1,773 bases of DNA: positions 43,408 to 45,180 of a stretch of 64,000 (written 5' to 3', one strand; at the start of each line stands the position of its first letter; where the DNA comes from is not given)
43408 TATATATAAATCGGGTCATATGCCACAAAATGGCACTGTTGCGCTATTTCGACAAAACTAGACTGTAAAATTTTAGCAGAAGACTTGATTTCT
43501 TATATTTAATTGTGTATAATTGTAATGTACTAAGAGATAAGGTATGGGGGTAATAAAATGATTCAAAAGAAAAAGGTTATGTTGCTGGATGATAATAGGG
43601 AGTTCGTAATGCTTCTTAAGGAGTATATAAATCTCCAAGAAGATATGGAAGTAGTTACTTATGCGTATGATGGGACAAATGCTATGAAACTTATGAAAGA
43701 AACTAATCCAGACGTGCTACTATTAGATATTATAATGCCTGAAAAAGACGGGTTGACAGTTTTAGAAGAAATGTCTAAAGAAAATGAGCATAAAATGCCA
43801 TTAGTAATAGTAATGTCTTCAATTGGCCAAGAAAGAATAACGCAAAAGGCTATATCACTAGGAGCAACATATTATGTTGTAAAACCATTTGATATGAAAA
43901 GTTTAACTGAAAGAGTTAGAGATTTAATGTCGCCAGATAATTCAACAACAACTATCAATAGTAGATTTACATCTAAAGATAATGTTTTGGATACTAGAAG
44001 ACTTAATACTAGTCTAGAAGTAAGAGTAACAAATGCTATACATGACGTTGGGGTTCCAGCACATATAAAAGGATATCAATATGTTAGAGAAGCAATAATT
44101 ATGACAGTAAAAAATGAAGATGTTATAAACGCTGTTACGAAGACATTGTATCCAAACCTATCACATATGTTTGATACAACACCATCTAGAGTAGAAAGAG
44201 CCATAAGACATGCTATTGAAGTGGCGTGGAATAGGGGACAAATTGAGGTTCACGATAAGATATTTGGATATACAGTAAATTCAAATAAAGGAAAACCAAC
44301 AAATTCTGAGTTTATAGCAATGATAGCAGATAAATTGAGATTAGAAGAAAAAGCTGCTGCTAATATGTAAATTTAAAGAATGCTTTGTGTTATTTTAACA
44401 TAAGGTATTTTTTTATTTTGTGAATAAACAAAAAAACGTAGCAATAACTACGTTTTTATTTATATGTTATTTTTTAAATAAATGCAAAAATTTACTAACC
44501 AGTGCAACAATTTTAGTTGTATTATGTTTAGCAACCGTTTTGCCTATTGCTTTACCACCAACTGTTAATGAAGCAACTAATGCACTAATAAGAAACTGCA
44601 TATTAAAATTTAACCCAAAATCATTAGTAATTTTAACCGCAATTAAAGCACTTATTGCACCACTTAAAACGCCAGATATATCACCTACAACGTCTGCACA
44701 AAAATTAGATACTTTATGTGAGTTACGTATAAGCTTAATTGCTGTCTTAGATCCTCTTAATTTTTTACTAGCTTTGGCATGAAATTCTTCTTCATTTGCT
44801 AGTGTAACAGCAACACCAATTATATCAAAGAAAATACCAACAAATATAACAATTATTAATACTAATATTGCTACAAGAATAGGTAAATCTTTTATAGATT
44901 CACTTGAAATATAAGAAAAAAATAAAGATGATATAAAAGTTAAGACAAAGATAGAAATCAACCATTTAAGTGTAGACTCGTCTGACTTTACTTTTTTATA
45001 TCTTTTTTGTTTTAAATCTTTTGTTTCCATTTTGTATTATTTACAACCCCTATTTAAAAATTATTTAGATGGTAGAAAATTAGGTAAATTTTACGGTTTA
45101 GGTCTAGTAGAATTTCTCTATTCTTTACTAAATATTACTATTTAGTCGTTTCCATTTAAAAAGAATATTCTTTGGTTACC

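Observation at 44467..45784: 750-bp ORF-free, locally GC-enriched, hairpin-rich region upstream of a 4-TM ~21 kDa membrane protein. Possible OLE RNA / OapA pair.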

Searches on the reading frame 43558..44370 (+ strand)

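Call 5: search_protein_families(library=pfam, proteins=[window:43558-44370:+], max_evalue=0.01)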
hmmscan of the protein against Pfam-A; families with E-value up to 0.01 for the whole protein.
window:43558-44370:+ (270 aa): 2 families
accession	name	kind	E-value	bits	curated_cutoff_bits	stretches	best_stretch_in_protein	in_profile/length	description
PF08769.17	Spo0A_C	-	3.4e-43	146.3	25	1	157-260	1-104/104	Sporulation initiation factor Spo0A C terminal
PF00072.30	Response_reg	-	9.5e-25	87.4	30.2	1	7-121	1-111/111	Response regulator receiver domain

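Call 6: search_protein_families(library=ncbifam, proteins=[window:43558-44370:+], max_evalue=0.01)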
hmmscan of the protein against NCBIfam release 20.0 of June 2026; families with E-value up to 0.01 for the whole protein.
window:43558-44370:+ (270 aa): 99 families (the best 25 are shown)
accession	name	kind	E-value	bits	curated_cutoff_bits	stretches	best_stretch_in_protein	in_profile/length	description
TIGR02875.1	spore_0_A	equivalog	2.5e-109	364.6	200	1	4-266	2-261/262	sporulation transcription factor Spo0A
NF001965.0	PRK00742.1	subfamily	9.8e-23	80.9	293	1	4-123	3-122/357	chemotaxis-specific protein-glutamate methyltransferase CheB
NF041367.1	CheY_Halo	equivalog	1.7e-21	76.8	200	1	7-123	1-113/114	chemotaxis protein CheY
NF040534.1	resp_reg_YycF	equivalog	1.9e-20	73.1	340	1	5-148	1-137/231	response regulator YycF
NF009206.0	PRK12555.1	subfamily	2e-19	69.7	342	1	6-112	2-107/340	chemotaxis-specific protein-glutamate methyltransferase CheB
NF008199.0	PRK10955.1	equivalog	3.7e-19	69.6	341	1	5-130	2-121/232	envelope stress response regulator transcription factor CpxR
NF045944.1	ResRegRpaBCyano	equivalog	5.3e-17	62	330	1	11-150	4-137/229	response regulator transcription factor RpaB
NF051850.1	RespRegRprY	equivalog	6.5e-17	61.7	370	1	2-124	2-120/234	response regulator transcription factor RprY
NF008469.0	PRK11361.1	equivalog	7.8e-17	61.1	714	1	2-118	2-114/461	acetoacetate metabolism transcriptional regulator AtoC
TIGR02154.1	PhoB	equivalog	8.9e-17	61.1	296.2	1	4-125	2-121/226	phosphate regulon transcriptional regulator PhoB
NF007969.0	PRK10693.1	equivalog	2.7e-16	59.5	329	1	3-133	6-133/337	two-component system response regulator RssB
NF007135.0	PRK09581.1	equivalog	5.9e-16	58.3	474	1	6-143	4-139/457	PleD family two-component system response regulator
NF045717.1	DVU0259_DivK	exception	2.5e-15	56.7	160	1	4-123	2-115/117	DVU0259 family response regulator domain-containing protein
NF040689.1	MtrAB_MtrA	equivalog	3.9e-15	55.8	300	1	8-130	2-119/219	MtrAB system response regulator MtrA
NF007005.1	PRK09468.1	equivalog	7.4e-15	55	331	1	3-129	2-124/237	osmolarity response regulator transcription factor OmpR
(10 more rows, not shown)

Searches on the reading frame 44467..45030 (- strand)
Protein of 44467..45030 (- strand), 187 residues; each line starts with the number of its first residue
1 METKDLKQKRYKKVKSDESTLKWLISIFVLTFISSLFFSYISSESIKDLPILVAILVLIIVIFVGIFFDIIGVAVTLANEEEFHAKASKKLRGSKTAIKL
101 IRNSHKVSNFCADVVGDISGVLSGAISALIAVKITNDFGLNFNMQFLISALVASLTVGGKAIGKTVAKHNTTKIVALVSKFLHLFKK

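Call 5: search_protein_families(library=pfam, proteins=[window:44467-45030:-], max_evalue=0.01)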
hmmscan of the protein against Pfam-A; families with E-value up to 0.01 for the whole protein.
window:44467-45030:- (187 aa): 2 families
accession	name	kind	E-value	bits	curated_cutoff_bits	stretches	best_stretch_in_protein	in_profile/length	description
PF01595.25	CNNM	-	0.00014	22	28.4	1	57-186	2-128/181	Cyclin M transmembrane N-terminal domain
PF24838.2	8xMP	-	0.0054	17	30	1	9-69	5-63/136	Octameric membrane protein family (8xMP)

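Call 6: search_protein_families(library=ncbifam, proteins=[window:44467-45030:-], max_evalue=0.01)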
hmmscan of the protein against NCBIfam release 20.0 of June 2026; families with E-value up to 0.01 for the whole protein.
window:44467-45030:- (187 aa): 0 families

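Call 7: find_homologous_proteins(query=window:44467-45030:-, max_evalue=0.001)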
Query window:44467-45030:- (187 aa): 4227 proteins with E <= 0.001 among 4855 candidates; the best 120 are listed.
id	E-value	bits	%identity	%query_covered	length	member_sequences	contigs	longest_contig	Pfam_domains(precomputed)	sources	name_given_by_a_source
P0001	6.4e-106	369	97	100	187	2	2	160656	-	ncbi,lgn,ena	-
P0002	1.2e-94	333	86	100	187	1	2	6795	-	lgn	-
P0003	1.2e-92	326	85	100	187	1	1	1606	-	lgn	-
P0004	1.8e-83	296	80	100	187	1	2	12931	-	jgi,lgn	jgi:CBS domain containing-hemolysin-like protein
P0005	4.2e-81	289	73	100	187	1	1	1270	-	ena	-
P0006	5.5e-81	288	77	90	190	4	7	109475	-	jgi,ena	-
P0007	5.7e-81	288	75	100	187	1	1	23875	-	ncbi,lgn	-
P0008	2.0e-80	286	76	91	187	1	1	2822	-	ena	-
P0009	6.6e-80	285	76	90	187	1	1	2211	-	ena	-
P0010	7.4e-80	285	74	100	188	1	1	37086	-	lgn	-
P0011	6.5e-79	282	72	100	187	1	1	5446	-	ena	-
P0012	3.7e-78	279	76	94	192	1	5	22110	PF01595.26,PF03169.21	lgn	-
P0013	5.1e-78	279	73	100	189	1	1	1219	-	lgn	-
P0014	5.3e-77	275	70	100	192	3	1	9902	PF01595.26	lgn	-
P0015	7.7e-77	275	73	97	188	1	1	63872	-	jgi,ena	-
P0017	3.9e-75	269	70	100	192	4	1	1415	PF01595.26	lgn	-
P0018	3.8e-74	266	67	100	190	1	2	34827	PF01595.26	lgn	-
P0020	3.8e-73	263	73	91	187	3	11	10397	PF01595.26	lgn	-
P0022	4.8e-69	249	65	100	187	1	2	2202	PF01595.26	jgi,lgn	jgi:CBS domain containing-hemolysin-like protein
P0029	5.3e-65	236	65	93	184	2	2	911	PF01595.26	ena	-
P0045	1.0e-63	232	64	94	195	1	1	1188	PF01595.26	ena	-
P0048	1.2e-63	232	63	95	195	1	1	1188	PF01595.26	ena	-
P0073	6.3e-63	230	60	97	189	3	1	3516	PF01595.26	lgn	-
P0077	6.7e-63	229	63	94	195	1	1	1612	PF01595.26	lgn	-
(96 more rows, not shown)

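Call 12: find_encoding_contigs(protein=P0001, flank=5000, max_places=3)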
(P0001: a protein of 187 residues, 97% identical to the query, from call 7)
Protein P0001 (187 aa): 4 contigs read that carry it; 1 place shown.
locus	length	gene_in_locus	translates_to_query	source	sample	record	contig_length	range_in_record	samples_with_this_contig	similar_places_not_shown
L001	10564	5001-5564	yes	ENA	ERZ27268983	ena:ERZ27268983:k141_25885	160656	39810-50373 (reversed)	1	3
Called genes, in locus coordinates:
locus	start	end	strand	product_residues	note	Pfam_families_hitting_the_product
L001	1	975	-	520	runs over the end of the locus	PF13396:PLDc_N, PF13091:PLDc_2, PF00614:PLDc (weak), PF13091:PLDc_2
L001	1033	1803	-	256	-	PF19567:CpsB_CapC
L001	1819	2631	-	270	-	PF01656:CbiA, PF10609:ParA (faint), PF13614:AAA_31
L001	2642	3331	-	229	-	PF02706:Wzz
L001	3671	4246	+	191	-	PF00565:SNase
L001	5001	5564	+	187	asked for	-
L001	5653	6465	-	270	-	PF00072:Response_reg, PF08769:Spo0A_C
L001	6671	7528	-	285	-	PF05582:Peptidase_U57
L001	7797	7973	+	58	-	-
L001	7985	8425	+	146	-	-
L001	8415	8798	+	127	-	-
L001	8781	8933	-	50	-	-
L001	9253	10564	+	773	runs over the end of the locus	PF03477:ATP-cone, PF13597:NRDD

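Call 14: find_related_loci(query=A1, collection=genome_contigs, flank=3000)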
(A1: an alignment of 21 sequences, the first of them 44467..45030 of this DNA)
Query A1 (187 aa) in genome_contigs; peptide patterns used: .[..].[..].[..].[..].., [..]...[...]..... (x = any residue, [..] = any of these).
599 stretches matched a pattern (row limit reached: there are more); 566 encode a relative of the query (tblastn E <= 1e-3); the best 80 are kept; 80 distinct loci.
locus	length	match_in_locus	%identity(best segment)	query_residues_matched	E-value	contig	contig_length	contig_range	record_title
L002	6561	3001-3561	97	1-187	4e-116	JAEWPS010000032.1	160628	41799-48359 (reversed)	MAG: Bacillota bacterium isolate OH_SBrB_108 k127_635776, whole genome shotgun sequence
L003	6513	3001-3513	78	17-187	1e-80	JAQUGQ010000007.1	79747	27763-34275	MAG: Clostridia bacterium isolate STCSWMC_228 NODE_491_length_79747_cov_6.651155_ST_CSWMC, whole genome shotgun sequence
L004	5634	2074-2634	68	1-187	3e-75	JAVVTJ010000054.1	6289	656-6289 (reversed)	MAG: Clostridia bacterium isolate CGS10Y2-bin25 NODE_11238_length_6289_cov_8.643888, whole genome shotgun sequence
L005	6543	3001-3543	64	7-187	8e-72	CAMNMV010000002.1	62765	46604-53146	MAG: uncultured Clostridium sp. isolate SRR873597_bin.111_metaWRAP_v1.3_MAG genome assembly, contig: NODE.709_length_627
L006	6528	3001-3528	68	11-187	3e-71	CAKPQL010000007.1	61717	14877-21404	MAG: uncultured Clostridia bacterium isolate REFINED_METABAT215_TOP10_CONTIGS_1500_ASSEMBLY_K77_MERGED__Hadza_MoBio_hadz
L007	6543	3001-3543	62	2-182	5e-71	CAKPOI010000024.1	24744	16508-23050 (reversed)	MAG: uncultured Clostridia bacterium isolate REFINED_METABAT215_SUBJECT_CONTIGS_1500_ASSEMBLY_K77_MERGED__Pilot_MoBio_Fi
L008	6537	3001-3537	63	4-182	4e-71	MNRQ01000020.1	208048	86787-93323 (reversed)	MAG: Clostridium sp. 27_14 Ley3_66761_scaffold_1004, whole genome shotgun sequence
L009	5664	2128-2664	64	2-179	8e-71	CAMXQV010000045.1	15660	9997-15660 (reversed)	MAG TPA_asm: uncultured Clostridium sp. isolate SRR14920969_bin.33_metawrap_v1.3_MAG genome assembly, contig: NODE.2454_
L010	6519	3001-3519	63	13-185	8e-71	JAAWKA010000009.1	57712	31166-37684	MAG: Clostridia bacterium isolate ABMPRH_58_1 SL341414_scaffold_605, whole genome shotgun sequence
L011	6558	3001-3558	62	2-187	1e-70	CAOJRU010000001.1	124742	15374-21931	MAG TPA_asm: uncultured Clostridium sp. isolate SRR15604516_bin.45_metawrap_v1.3_MAG genome assembly, contig: NODE.94_le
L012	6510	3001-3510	63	18-187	3e-70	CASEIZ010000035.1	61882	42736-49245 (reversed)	uncultured Eubacteriales bacterium isolate SI.B30.metabat-bins.8 genome assembly, contig: SI.B30.metabat-bins.8.fa_k141_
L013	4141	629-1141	63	17-187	3e-70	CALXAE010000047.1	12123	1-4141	MAG: uncultured Clostridia bacterium isolate BRZ_DE__bin90 genome assembly, contig: BRZ_DE__NODE_6560_length_12123_cov_7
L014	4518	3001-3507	67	10-178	5e-70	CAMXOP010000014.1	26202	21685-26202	MAG TPA_asm: uncultured Clostridiaceae bacterium isolate SRR14920970_bin.18_metawrap_v1.3_MAG genome assembly, contig: N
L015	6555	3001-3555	61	2-187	9e-70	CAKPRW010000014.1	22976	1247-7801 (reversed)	MAG: uncultured Clostridia bacterium isolate REFINED_METABAT215_TOP10_CONTIGS_1500_ASSEMBLY_K77_MERGED__Hadza_PheChl_Fib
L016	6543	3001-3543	61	2-185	6e-70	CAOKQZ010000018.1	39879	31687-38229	MAG TPA_asm: uncultured Clostridium sp. isolate SRR15604628_bin.47_metawrap_v1.3_MAG genome assembly, contig: NODE.1144_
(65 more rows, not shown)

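Call 25: search_solved_structures(query=window:44467-45030:-, max_evalue=1, show_alignments=2)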
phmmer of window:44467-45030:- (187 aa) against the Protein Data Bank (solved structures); distinct sequences matched with E-value up to 1: 0.

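Call 36: predict_structure(alignment_id=A1)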
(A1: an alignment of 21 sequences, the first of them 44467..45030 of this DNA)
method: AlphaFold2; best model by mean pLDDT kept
length: 187 residues; sequences in the alignment: 21
mean_pLDDT: 77.8   pTM: 0.63
mean pLDDT of the five models: 77.8, 75.8, 70.5, 70.4, 66.2
residues with pLDDT >= 90: 0; 70-90: 152; 50-70: 19; < 50: 16
segments of 3 or more residues with pLDDT < 50: 1-16
pLDDT, mean of each block of 10 residues (from residue 1): 45 49 74 72 72 87 89 87 78 81 87 85 86 81 77 84 85 85 73
secondary structure, 60 per line:
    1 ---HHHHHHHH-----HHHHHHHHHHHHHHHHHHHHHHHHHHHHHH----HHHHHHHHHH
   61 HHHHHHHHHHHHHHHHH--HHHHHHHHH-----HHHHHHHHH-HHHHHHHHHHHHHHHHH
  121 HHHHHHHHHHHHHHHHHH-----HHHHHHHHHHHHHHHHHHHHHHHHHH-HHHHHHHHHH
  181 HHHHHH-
elements in order: H4-11 H17-46 H51-77 H80-88 H94-102 H104-138 H144-169 H171-186

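Call 39: fold_search(model_id=the predicted structure, library=pdb)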
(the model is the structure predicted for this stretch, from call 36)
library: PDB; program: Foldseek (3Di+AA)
matches with E <= 10: 155; with E <= 0.001: 0
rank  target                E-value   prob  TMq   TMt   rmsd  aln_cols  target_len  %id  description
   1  7m1t_B                1.1e-02  1.00  0.50  0.32   5.1       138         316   18  Crystal structure of an archaeal CNNM, MtCorB, with C-terminal deletion in complex with Mg2+-ATP (released 2021-06-16)
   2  7m1t_A                1.5e-02  1.00  0.58  0.35   3.4       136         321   18  Crystal structure of an archaeal CNNM, MtCorB, with C-terminal deletion in complex with Mg2+-ATP (released 2021-06-16)
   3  7m1u_A                6.3e-02  1.00  0.57  0.36   3.5       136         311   19  Crystal structure of an archaeal CNNM, MtCorB, R235L mutant with C-terminal deletion (released 2021-06-16)
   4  9n63_A                1.2e+00  0.28  0.32  0.13  12.9       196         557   17  Transporter associated with antigen processing (TAP) EQ mutant bound to ATP in the outward-facing open state (released 2025-09-03)
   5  4tx5_A                1.8e+00  0.14  0.23  0.25  13.9       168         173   11  Crystal structure of Smac-DIABLO (in space group P65) (released 2015-07-15)
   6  4hks_A                2.1e+00  0.08  0.17  0.19  16.2       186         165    8  Calcium release-activated calcium (CRAC) channel ORAI, K163W mutant (released 2012-11-28)
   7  6jx6_C                2.3e+00  0.08  0.19  0.23  14.7       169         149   10  Tetrameric form of Smac (released 2019-12-04)
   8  9n9j_7                2.4e+00  0.15  0.27  0.28  10.9       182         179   15  Structure of a GRP94 folding intermediate engaged with a CCDC134- and FKBP11-bound secretory translocon (released 2025-11-19)
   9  9plo_R                2.4e+00  0.06  0.16  0.12  21.2       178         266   12  Structure of alpha2a adrenergic receptor in complex with Go heterotrimer, scFv16, and N-(5-methylnaphthalen-1-yl)pyrid (released 2025-07-30)
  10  8j7w_A                2.5e+00  0.12  0.23  0.17  20.7       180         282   13  Cryo-EM structure of hZnT7-Fab complex in zinc state 2, determined in heterogeneous conformations- one subunit in an i (released 2023-09-20)
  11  7u8o_g                2.5e+00  0.11  0.22  0.25  19.5       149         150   14  Structure of porcine V-ATPase with mEAK7 and SidK, Rotary state 2 (released 2022-07-06)
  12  6pe4_H                2.6e+00  0.08  0.19  0.21  21.7       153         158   12  Yeast Vo motor in complex with 1 VopQ molecule (released 2020-05-20)
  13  9bj7_A                2.6e+00  0.08  0.17  0.19  17.3       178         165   13  Crystal structure of the N-terminal truncated AbiV (residues 24-201) (released 2025-08-13)
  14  9r10_A                2.6e+00  0.08  0.21  0.11  19.4       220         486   18  Cryo-EM structure of human MATE1 in complex with cimetidine (released 2025-11-05)
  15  9ocj_A                2.9e+00  0.18  0.34  0.14  13.8       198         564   16  Transporter associated with antigen processing (TAP) bound to the viral protein CPXV012 in the outward-facing open sta (released 2025-09-10)
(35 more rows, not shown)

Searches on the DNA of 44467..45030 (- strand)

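Call 16: search_rna_families(sources=[L002, L003, L004, L005, L006, L008, L010, L012, L025, L036, L039, L040, L042, L052, L062, L070, L072, L078, L080, L066], threshold=gathering)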
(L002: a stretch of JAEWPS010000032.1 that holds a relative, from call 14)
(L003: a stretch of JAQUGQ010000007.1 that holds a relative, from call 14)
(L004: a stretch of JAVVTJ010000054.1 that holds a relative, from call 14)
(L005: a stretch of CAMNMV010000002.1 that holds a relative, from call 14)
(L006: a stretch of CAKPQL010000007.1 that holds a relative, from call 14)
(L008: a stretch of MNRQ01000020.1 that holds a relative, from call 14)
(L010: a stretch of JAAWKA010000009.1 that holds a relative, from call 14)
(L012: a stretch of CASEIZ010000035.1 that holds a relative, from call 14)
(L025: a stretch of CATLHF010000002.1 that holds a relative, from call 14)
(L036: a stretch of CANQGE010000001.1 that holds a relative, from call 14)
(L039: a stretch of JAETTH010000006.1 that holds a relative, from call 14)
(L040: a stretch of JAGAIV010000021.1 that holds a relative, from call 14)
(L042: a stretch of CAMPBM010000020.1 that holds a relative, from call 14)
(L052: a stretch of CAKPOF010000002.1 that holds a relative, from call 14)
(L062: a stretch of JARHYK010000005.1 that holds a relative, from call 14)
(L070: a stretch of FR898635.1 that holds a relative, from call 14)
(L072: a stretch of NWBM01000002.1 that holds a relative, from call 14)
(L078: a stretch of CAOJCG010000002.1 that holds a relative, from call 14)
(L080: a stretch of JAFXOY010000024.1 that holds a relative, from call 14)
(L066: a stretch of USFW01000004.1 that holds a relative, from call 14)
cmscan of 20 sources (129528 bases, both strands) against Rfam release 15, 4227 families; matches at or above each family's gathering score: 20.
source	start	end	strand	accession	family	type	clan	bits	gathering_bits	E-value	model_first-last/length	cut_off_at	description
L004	1453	2051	+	RF01071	OLE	Gene;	-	366.7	50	7.6e-104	1-616/616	no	Ornate Large Extremophilic RNA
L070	2365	2955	+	RF01071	OLE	Gene;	-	365.1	50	2.3e-103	1-616/616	no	Ornate Large Extremophilic RNA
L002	2378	2978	+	RF01071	OLE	Gene;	-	364.6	50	3.3e-103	1-616/616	no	Ornate Large Extremophilic RNA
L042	2288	2885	+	RF01071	OLE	Gene;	-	362.7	50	1.2e-102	1-616/616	no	Ornate Large Extremophilic RNA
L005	2312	2912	+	RF01071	OLE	Gene;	-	359.2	50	1.3e-101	1-616/616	no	Ornate Large Extremophilic RNA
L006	2387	2987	+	RF01071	OLE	Gene;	-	358.4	50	2.2e-101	1-616/616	no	Ornate Large Extremophilic RNA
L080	2335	2933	+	RF01071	OLE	Gene;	-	354.1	50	4.2e-100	1-616/616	no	Ornate Large Extremophilic RNA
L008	2386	2977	+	RF01071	OLE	Gene;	-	346.6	50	7.1e-98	1-616/616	no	Ornate Large Extremophilic RNA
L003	2322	2922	+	RF01071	OLE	Gene;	-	346.5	50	7.4e-98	1-616/616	no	Ornate Large Extremophilic RNA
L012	2105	2721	+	RF01071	OLE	Gene;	-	343.8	50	4.8e-97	1-616/616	no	Ornate Large Extremophilic RNA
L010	2395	2990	+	RF01071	OLE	Gene;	-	342.6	50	1.1e-96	1-616/616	no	Ornate Large Extremophilic RNA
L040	2374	2995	+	RF01071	OLE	Gene;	-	341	50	3.2e-96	1-616/616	no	Ornate Large Extremophilic RNA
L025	2382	2999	+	RF01071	OLE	Gene;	-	340.3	50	5.1e-96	1-616/616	no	Ornate Large Extremophilic RNA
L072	2386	2981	+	RF01071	OLE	Gene;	-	338.4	50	2e-95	1-616/616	no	Ornate Large Extremophilic RNA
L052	2138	2735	+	RF01071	OLE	Gene;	-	335.8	50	1.1e-94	1-616/616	no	Ornate Large Extremophilic RNA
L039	2329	2935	+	RF01071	OLE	Gene;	-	334.9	50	2e-94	1-616/616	no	Ornate Large Extremophilic RNA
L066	2124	2744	+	RF01071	OLE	Gene;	-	326.6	50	6.2e-92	1-616/616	no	Ornate Large Extremophilic RNA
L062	2317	2914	+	RF01071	OLE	Gene;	-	321.1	50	2.6e-90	1-616/616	no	Ornate Large Extremophilic RNA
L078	2120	2870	+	RF01071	OLE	Gene;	-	287.1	50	3.1e-80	1-616/616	no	Ornate Large Extremophilic RNA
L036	2390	2970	+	RF01071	OLE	Gene;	-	268.2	50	1.3e-74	1-616/616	no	Ornate Large Extremophilic RNA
